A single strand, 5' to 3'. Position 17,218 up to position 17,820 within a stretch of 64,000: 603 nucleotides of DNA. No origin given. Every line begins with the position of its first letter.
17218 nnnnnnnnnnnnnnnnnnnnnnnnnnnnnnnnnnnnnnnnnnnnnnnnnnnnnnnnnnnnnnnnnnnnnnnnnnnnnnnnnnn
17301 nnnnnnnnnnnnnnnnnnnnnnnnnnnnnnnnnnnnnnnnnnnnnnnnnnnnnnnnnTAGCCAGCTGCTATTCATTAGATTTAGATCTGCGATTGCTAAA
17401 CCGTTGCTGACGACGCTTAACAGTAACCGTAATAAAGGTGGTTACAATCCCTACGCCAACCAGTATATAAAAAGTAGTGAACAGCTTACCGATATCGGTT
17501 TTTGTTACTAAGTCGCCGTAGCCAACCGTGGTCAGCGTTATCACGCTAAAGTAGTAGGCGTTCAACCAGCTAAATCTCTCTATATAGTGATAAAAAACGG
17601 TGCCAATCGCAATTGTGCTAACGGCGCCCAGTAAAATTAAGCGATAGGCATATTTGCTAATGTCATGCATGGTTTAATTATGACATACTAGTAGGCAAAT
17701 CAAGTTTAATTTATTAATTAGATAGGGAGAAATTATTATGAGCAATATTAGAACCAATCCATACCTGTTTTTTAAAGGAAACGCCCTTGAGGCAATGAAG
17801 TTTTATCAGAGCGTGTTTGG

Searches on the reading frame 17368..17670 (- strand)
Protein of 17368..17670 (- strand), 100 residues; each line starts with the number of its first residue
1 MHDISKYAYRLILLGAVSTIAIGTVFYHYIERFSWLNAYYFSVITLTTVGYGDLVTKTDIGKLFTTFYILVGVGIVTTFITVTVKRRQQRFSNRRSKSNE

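Call 3: search_protein_families(library=pfam, proteins=[window:17368-17670:-], max_evalue=0.01)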
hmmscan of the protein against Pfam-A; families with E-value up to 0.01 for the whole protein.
window:17368-17670:- (100 aa): 3 families
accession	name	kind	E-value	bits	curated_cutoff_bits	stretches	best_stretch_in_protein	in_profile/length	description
PF07885.22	Ion_trans_2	-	7.5e-21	74.2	22.5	1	17-85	4-75/79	Ion channel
PF00520.37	Ion_trans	-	1.7e-07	31.2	25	1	36-84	175-230/241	Ion transport protein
PF24838.2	8xMP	-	0.0058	16.9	30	1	29-87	14-72/136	Octameric membrane protein family (8xMP)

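Call 4: search_protein_families(library=ncbifam, proteins=[window:17368-17670:-], max_evalue=0.01)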
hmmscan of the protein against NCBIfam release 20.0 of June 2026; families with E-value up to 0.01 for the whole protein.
window:17368-17670:- (100 aa): 2 families
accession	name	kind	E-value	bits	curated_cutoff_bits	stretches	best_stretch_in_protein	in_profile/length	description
NF007828.0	PRK10537.1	equivalog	1.2e-09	37.7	425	1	11-82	157-226/403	voltage-gated potassium channel protein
NF040645.1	K_channel_Meth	equivalog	7.8e-08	32.4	300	1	35-77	157-200/203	hyperpolarization-activated voltage-gated potassium channel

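Call 9: find_homologous_proteins(query=window:17368-17670:-)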
Query window:17368-17670:- (100 aa): 523 proteins with E <= 0.001 among 530 candidates; the best 120 are listed.
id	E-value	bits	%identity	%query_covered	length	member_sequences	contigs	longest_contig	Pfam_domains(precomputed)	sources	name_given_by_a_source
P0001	4.1e-57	208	100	100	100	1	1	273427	PF00520.38,PF07885.23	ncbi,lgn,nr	ncbi:two pore domain potassium channel family protein [Patescibacteria group bacterium]|nr:MAG: two 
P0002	3.6e-35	138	61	97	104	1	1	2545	PF00520.38,PF07885.23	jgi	jgi:voltage-gated potassium channel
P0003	5.6e-35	137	59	100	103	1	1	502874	PF07885.23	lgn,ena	-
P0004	8.5e-35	136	65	84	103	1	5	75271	PF07885.23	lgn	-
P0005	1.3e-34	136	62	100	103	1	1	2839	PF00520.38,PF07885.23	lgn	-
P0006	1.6e-34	135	67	91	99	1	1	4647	PF00520.38,PF07885.23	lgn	-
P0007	3.4e-34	134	61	100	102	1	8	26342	PF07885.23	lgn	-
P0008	3.8e-34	134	63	96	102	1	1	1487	PF00520.38,PF07885.23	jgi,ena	-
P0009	4.5e-34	134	67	91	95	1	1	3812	PF00520.38,PF07885.23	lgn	-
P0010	5.8e-34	134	67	86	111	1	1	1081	PF00520.38,PF07885.23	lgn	-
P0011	6.3e-34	134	61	95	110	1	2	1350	PF00520.38,PF07885.23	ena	-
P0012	1.4e-33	132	68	81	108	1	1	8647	PF00520.38,PF07885.23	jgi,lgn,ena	-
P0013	3.5e-33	131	65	91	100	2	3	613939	PF00520.38,PF07885.23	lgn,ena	-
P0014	5.8e-33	131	61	98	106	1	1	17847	PF00520.38,PF07885.23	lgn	-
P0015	6.7e-33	130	61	99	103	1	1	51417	PF07885.23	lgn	-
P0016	6.9e-33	130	64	96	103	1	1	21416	PF00520.38,PF07885.23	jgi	jgi:voltage-gated potassium channel Kch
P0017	7.6e-33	130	63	93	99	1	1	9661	PF00520.38,PF07885.23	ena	-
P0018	7.6e-33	130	61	96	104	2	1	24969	PF00520.38,PF07885.23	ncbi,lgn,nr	ncbi:MAG TPA: potassium channel family protein [Candidatus Saccharimonadales bacterium]|nr:potassium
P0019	1.9e-32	129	62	97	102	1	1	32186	PF00520.38,PF07885.23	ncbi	-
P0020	2.0e-32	129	68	81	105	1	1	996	PF07885.23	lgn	-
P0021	2.7e-32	128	64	91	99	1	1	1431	PF00520.38,PF07885.23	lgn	-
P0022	3.4e-32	128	58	100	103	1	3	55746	PF07885.23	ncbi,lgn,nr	ncbi:MAG TPA: potassium channel family protein [Patescibacteria group bacterium]|nr:potassium channe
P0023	4.0e-32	128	60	98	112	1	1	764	PF00520.38,PF07885.23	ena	-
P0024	6.2e-32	127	61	92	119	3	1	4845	PF00520.38,PF07885.23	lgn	-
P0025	9.2e-32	127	61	92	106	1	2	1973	PF00520.38,PF07885.23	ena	-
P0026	1.1e-31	126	56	100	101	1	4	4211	PF00520.38,PF07885.23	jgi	jgi:voltage-gated potassium channel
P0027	2.6e-31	125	67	93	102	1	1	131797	PF00520.38,PF07885.23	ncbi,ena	-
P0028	2.7e-31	125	58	93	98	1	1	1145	PF00520.38,PF07885.23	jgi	jgi:voltage-gated potassium channel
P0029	3.0e-31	125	56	99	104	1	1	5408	PF00520.38,PF07885.23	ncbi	-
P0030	5.7e-31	124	56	96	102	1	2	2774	PF00520.38,PF07885.23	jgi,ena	jgi:voltage-gated potassium channel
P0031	6.0e-31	124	66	76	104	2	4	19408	PF07885.23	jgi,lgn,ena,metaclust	metaclust:\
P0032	6.5e-31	124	61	96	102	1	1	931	PF00520.38,PF07885.23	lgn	-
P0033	7.6e-31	124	62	91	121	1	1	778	PF00520.38,PF07885.23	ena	-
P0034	9.3e-31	123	59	93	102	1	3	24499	PF00520.38,PF07885.23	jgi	jgi:voltage-gated potassium channel Kch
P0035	9.7e-31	123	59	100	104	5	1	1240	PF00520.38,PF07885.23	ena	-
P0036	1.3e-30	123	59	99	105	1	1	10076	PF00520.38,PF07885.23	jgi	jgi:voltage-gated potassium channel Kch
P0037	1.3e-30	123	60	91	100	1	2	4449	PF00520.38,PF07885.23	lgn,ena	-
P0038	1.9e-30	122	56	100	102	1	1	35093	PF00520.38,PF07885.23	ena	-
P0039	2.7e-30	122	59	91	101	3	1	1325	PF00520.38,PF07885.23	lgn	-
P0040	2.8e-30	122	56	94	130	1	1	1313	PF00520.38,PF07885.23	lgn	-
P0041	3.1e-30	122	56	99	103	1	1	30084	PF00520.38,PF07885.23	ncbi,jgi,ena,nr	ncbi:MAG TPA: potassium channel family protein [Verrucomicrobiae bacterium]|nr:potassium channel fam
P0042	3.2e-30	122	59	93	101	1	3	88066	PF00520.38,PF07885.23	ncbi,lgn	-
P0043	3.9e-30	121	60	96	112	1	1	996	PF00520.38,PF07885.23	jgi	jgi:voltage-gated potassium channel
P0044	4.8e-30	121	55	99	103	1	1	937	PF00520.38,PF07885.23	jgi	jgi:voltage-gated potassium channel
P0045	5.1e-30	121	57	94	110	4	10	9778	PF00520.38,PF07885.23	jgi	jgi:voltage-gated potassium channel Kch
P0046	6.6e-30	121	59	92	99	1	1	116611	PF00520.38,PF07885.23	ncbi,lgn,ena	-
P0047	9.2e-30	120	53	99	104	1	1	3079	PF00520.38,PF07885.23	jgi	jgi:voltage-gated potassium channel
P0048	1.1e-29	120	64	81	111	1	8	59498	PF00520.38,PF07885.23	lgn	-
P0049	1.5e-29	120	57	89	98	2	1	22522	PF00520.38,PF07885.23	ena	-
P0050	1.7e-29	119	64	86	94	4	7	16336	PF07885.23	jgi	jgi:voltage-gated potassium channel Kch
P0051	1.8e-29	119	59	94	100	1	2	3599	PF00520.38,PF07885.23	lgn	-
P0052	1.8e-29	119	53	100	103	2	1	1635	PF00520.38,PF07885.23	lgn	-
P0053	1.8e-29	119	57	95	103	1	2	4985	PF07885.23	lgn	-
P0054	3.2e-29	119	55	96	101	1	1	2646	PF00520.38,PF07885.23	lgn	-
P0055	3.2e-29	119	60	92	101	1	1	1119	PF00520.38,PF07885.23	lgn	-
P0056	3.5e-29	118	53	99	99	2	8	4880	PF00520.38,PF07885.23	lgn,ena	-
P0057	3.6e-29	118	57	97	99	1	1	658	PF07885.23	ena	-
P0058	3.9e-29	118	54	100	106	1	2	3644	PF00520.38,PF07885.23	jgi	jgi:voltage-gated potassium channel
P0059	3.9e-29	118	52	98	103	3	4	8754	PF00520.38,PF07885.23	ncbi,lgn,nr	ncbi:MAG TPA: potassium channel family protein [Candidatus Babeliales bacterium]|nr:potassium channe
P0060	3.9e-29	118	62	82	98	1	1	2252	PF00520.38,PF07885.23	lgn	-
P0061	4.6e-29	118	55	100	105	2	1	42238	PF07885.23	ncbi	-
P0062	4.6e-29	118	61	94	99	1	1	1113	PF00520.38,PF07885.23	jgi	jgi:voltage-gated potassium channel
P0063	4.7e-29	118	51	100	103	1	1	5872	PF07885.23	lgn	-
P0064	5.2e-29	118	60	93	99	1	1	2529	PF00520.38,PF07885.23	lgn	-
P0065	7.5e-29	117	58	100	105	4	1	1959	PF00520.38,PF07885.23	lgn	-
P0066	8.2e-29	117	59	100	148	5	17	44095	PF00520.38,PF07885.23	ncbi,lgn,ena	-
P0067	1.1e-28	117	60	86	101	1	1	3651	PF07885.23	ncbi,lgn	-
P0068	1.4e-28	116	55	100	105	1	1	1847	PF00520.38,PF07885.23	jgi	jgi:voltage-gated potassium channel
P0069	1.5e-28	116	59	90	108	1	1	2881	PF00520.38,PF07885.23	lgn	-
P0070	1.7e-28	116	51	100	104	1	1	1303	PF00520.38,PF07885.23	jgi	jgi:voltage-gated potassium channel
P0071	2.0e-28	116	63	91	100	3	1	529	PF07885.23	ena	-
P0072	2.0e-28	116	58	92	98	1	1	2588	PF07885.23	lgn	-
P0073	2.4e-28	116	53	93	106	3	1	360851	PF00520.38,PF07885.23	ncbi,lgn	-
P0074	2.4e-28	116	56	93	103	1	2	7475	PF07885.23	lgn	-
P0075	2.5e-28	116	55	92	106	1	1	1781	PF00520.38,PF07885.23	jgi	jgi:voltage-gated potassium channel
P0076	2.9e-28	115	55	98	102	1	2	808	PF00520.38,PF07885.23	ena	-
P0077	3.1e-28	115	58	95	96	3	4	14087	PF00520.38,PF07885.23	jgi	jgi:voltage-gated potassium channel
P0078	3.2e-28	115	55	98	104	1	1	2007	PF00520.38,PF07885.23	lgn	-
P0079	4.8e-28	115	55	99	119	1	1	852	PF07885.23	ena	-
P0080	4.9e-28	115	55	97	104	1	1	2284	PF00520.38,PF07885.23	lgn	-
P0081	4.9e-28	115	55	95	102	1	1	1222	PF00520.38,PF07885.23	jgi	jgi:voltage-gated potassium channel Kch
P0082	5.9e-28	115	57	97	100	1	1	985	PF00520.38,PF07885.23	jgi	jgi:hypothetical protein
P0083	5.9e-28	114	57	93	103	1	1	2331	PF07885.23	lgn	-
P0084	7.5e-28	114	55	94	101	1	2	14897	PF00520.38,PF07885.23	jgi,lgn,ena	-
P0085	7.7e-28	114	57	92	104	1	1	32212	PF00520.38,PF07885.23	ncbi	-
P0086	8.6e-28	114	53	100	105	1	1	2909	PF00520.38,PF07885.23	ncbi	-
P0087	8.7e-28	114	54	95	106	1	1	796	PF00520.38,PF07885.23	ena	-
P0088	9.3e-28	114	57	90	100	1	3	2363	PF00520.38,PF07885.23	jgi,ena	-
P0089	1.0e-27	114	53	92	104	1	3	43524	PF00520.38,PF07885.23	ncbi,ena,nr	ncbi:two pore domain potassium channel family protein [Candidatus Saccharibacteria bacterium]|nr:two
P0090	1.1e-27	114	55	86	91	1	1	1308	PF00520.38,PF07885.23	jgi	jgi:voltage-gated potassium channel Kch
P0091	1.7e-27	113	64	86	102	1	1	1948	PF00520.38,PF07885.23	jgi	jgi:voltage-gated potassium channel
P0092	1.9e-27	113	53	94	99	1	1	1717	PF07885.23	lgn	-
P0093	2.6e-27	112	51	96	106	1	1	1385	PF00520.38,PF07885.23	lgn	-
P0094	3.8e-27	112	55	93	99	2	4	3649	PF00520.38,PF07885.23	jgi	jgi:voltage-gated potassium channel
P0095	5.4e-27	111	56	95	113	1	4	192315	PF00520.38,PF07885.23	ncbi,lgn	-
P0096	7.7e-27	111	52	96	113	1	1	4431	PF07885.23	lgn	-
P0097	8.6e-27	111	60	81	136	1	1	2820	PF00520.38,PF07885.23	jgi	jgi:voltage-gated potassium channel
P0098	1.5e-26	110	58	85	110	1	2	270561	PF00520.38,PF07885.23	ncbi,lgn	-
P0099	2.7e-26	109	50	100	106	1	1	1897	PF00520.38,PF07885.23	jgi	jgi:hypothetical protein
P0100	3.5e-26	109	57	88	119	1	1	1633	PF00520.38,PF07885.23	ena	-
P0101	4.4e-26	109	56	88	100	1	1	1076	PF00520.38,PF07885.23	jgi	jgi:voltage-gated potassium channel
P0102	5.2e-26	108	61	80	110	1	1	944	PF00520.38,PF07885.23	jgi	jgi:voltage-gated potassium channel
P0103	5.6e-26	108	49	95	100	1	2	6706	PF00520.38,PF07885.23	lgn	-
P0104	6.6e-26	108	50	90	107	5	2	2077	PF00520.38,PF07885.23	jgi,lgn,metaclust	metaclust:\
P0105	1.9e-25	106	55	79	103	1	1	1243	PF00520.38,PF07885.23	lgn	-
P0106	1.9e-25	106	48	100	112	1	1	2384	PF00520.38,PF07885.23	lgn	-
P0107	2.0e-25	106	67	69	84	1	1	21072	PF00520.38,PF07885.23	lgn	-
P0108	2.6e-25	106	54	85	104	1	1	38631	PF00520.38,PF07885.23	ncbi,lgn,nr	ncbi:two pore domain potassium channel family protein [Candidatus Saccharibacteria bacterium]|nr:two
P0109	4.6e-25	105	53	93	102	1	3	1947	PF00520.38,PF07885.23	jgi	jgi:voltage-gated potassium channel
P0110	7.7e-25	105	48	97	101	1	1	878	PF00520.38,PF07885.23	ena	-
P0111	1.4e-24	104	52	96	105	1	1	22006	PF07885.23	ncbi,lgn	-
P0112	3.0e-24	103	55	85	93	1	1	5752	PF00520.38,PF07885.23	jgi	jgi:voltage-gated potassium channel Kch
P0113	1.7e-23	100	55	78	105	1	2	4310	PF07885.23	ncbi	-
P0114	2.0e-23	100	62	71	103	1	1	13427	PF00520.38,PF07885.23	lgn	-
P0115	9.0e-23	98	47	92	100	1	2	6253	PF07885.23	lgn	-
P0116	9.8e-23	98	52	90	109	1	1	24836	PF07885.23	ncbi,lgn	-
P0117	1.2e-22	98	49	89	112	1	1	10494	PF00520.38,PF07885.23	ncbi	-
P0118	1.4e-22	97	51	89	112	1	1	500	PF00520.38,PF07885.23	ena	-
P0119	1.6e-22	97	56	83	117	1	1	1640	PF00520.38,PF07885.23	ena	-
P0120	1.8e-22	97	51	92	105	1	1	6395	PF00520.38,PF07885.23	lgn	-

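Call 13: find_encoding_contigs(protein=P0001, flank=6000, max_places=4)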
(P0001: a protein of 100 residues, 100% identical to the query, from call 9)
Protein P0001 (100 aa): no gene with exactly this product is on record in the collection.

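Call 16: find_related_loci(query=A1, collection=metagenome_contigs, flank=8000)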
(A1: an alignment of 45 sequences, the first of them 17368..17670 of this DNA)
Query A1 (100 aa) in metagenome_contigs; peptide patterns used: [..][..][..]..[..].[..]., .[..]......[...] (x = any residue, [..] = any of these).
600 stretches matched a pattern (row limit reached: there are more); 498 encode a relative of the query (tblastn E <= 1e-3); the best 80 are kept; 80 distinct loci.
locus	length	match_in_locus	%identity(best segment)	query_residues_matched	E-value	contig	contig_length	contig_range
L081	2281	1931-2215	58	3-97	5e-32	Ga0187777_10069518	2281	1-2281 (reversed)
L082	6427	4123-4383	47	9-95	2e-26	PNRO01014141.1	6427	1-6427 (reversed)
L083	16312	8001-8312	45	1-99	2e-24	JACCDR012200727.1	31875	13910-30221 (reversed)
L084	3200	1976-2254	46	4-96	3e-24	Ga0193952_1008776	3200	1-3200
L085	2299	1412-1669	48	10-95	1e-23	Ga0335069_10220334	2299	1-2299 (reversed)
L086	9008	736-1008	47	10-99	2e-23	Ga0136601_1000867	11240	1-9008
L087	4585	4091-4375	43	9-100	5e-23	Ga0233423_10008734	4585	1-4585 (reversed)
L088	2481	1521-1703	62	26-86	1e-22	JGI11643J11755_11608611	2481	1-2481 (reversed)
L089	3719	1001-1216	51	9-80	2e-22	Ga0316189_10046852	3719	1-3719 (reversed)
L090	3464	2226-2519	42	1-100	5e-22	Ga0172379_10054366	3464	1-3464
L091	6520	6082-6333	44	20-99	1e-21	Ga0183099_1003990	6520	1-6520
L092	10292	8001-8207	52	11-81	3e-21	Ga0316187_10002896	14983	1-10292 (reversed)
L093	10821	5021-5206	61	19-80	3e-21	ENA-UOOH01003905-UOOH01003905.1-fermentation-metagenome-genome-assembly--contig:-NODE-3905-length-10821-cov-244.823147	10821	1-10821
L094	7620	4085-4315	51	9-85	5e-21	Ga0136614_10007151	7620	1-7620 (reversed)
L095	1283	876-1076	55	23-89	3e-21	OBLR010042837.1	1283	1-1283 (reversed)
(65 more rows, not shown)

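Call 18: find_encoding_contigs(protein=P0003, flank=5000, max_places=3)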
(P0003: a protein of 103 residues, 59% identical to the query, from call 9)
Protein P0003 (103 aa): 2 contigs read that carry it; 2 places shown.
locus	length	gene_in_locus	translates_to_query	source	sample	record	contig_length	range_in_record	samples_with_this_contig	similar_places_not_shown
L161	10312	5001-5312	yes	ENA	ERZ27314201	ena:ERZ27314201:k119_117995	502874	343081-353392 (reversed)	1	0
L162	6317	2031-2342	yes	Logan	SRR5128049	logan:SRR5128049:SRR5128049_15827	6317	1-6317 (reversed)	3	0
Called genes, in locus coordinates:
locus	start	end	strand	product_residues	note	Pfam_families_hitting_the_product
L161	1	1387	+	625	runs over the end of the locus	-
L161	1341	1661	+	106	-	-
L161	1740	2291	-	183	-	PF08002:DUF1697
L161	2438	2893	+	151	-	-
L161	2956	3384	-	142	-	PF00903:Glyoxalase, PF06983:3-dmu-9_3-mt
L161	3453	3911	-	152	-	-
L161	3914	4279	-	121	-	-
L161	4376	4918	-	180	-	PF07501:G5, PF05901:Excalibur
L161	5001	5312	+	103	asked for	PF07885:Ion_trans_2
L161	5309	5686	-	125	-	-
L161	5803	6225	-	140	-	-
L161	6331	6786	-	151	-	PF08327:AHSA1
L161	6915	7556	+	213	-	PF09997:DUF2238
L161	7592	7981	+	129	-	PF08818:DUF1801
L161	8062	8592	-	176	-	-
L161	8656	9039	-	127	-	-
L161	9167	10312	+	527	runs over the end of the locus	PF07690:MFS_1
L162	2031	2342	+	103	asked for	PF07885:Ion_trans_2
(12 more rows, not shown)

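Call 19: find_encoding_contigs(protein=P0004, flank=5000, max_places=3)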
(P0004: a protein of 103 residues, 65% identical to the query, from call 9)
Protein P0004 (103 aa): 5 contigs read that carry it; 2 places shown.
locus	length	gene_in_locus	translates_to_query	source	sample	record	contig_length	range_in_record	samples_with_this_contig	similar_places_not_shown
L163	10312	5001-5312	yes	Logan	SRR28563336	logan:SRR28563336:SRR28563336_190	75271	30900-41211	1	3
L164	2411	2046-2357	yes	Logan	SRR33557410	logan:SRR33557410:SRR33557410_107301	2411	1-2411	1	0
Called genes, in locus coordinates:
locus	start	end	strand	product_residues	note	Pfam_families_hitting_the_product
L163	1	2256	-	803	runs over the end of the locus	PF00059:Lectin_C, PF19077:Big_13 (faint)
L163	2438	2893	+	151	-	-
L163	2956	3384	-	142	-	PF00903:Glyoxalase, PF06983:3-dmu-9_3-mt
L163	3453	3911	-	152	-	-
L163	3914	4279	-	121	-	-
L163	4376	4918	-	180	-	PF07501:G5, PF05901:Excalibur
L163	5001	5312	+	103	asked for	PF07885:Ion_trans_2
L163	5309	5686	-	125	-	-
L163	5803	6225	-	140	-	-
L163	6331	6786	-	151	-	PF08327:AHSA1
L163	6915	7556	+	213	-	PF09997:DUF2238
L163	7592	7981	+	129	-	PF08818:DUF1801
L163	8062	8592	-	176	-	-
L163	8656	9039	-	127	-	-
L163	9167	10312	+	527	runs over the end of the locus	PF07690:MFS_1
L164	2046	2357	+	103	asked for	PF07885:Ion_trans_2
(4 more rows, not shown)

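Call 20: find_encoding_contigs(protein=P0013, flank=5000, max_places=3)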
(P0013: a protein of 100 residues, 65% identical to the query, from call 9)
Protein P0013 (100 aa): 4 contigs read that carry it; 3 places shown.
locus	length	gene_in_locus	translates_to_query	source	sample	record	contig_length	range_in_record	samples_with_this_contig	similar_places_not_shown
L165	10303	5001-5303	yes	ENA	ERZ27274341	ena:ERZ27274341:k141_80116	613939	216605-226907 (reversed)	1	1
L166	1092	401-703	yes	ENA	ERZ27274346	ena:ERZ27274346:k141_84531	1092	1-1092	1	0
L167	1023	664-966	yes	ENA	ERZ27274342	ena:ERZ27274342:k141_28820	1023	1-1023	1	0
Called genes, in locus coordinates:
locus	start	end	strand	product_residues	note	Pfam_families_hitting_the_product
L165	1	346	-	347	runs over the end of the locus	PF12697:Abhydrolase_6 (weak)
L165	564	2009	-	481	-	-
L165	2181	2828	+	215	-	-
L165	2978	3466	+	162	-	-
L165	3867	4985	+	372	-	PF00438:S-AdoMet_synt_N, PF02772:S-AdoMet_synt_M, PF02773:S-AdoMet_synt_C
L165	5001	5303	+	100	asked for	PF07885:Ion_trans_2, PF00520:Ion_trans (weak)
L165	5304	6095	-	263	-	PF12679:ABC2_membrane_2, PF12730:ABC2_membrane_4, PF12698:ABC2_membrane_3, PF10920:DUF2705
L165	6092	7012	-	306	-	PF00005:ABC_tran, PF13304:AAA_21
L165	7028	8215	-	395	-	PF05496:RuvB_N, PF01078:Mg_chelatase (faint), PF13191:AAA_16 (faint), PF13401:AAA_22 (faint), PF00004:AAA, PF07728:AAA_5 (faint), PF16193:AAA_assoc_2, PF12002:MgsA_C, +1 more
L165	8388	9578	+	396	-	PF04851:ResIII, PF00270:DEAD, PF00271:Helicase_C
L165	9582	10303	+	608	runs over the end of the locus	PF00009:GTP_EFTU, PF22042:EF-G_D2, PF03144:GTP_EFTU_D2, PF00679:EFG_C, PF21018:BipA_C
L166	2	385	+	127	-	?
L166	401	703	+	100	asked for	PF07885:Ion_trans_2, PF00520:Ion_trans (weak)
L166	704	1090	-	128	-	?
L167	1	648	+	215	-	?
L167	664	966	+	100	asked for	PF07885:Ion_trans_2, PF00520:Ion_trans (weak)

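Call 21: find_encoding_contigs(protein=P0007, flank=5000, max_places=3)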
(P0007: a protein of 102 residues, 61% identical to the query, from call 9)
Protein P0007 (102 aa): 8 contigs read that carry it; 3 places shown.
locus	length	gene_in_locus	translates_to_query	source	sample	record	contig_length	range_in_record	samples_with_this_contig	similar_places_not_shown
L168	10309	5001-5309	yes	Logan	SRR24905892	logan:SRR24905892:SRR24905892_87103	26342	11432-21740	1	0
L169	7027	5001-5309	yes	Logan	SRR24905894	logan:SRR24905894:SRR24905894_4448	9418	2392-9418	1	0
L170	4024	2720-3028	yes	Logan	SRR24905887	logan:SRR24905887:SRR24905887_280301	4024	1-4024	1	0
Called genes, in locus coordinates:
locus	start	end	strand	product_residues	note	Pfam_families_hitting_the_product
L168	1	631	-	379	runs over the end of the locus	PF00989:PAS, PF08448:PAS_4 (weak), PF13426:PAS_9, PF00512:HisKA, PF02518:HATPase_c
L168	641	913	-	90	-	-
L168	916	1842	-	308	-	-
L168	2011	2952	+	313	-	PF03706:LPG_synthase_TM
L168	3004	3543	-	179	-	PF03729:DUF308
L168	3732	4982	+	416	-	-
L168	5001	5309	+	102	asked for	PF07885:Ion_trans_2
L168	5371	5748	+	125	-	-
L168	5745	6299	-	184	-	PF00293:NUDIX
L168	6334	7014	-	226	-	-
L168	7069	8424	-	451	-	PF02737:3HCDH_N (faint), PF03446:NAD_binding_2 (faint), PF03721:UDPG_MGDP_dh_N, PF03807:F420_oxidored (faint), PF00984:UDPG_MGDP_dh, PF03720:UDPG_MGDP_dh_C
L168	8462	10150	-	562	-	PF00999:Na_H_Exchanger, PF02254:TrkA_N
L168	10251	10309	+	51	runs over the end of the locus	-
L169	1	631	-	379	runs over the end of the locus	PF00989:PAS, PF08448:PAS_4 (weak), PF13426:PAS_9, PF00512:HisKA, PF02518:HATPase_c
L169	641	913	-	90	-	-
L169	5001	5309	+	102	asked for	PF07885:Ion_trans_2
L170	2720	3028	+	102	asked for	PF07885:Ion_trans_2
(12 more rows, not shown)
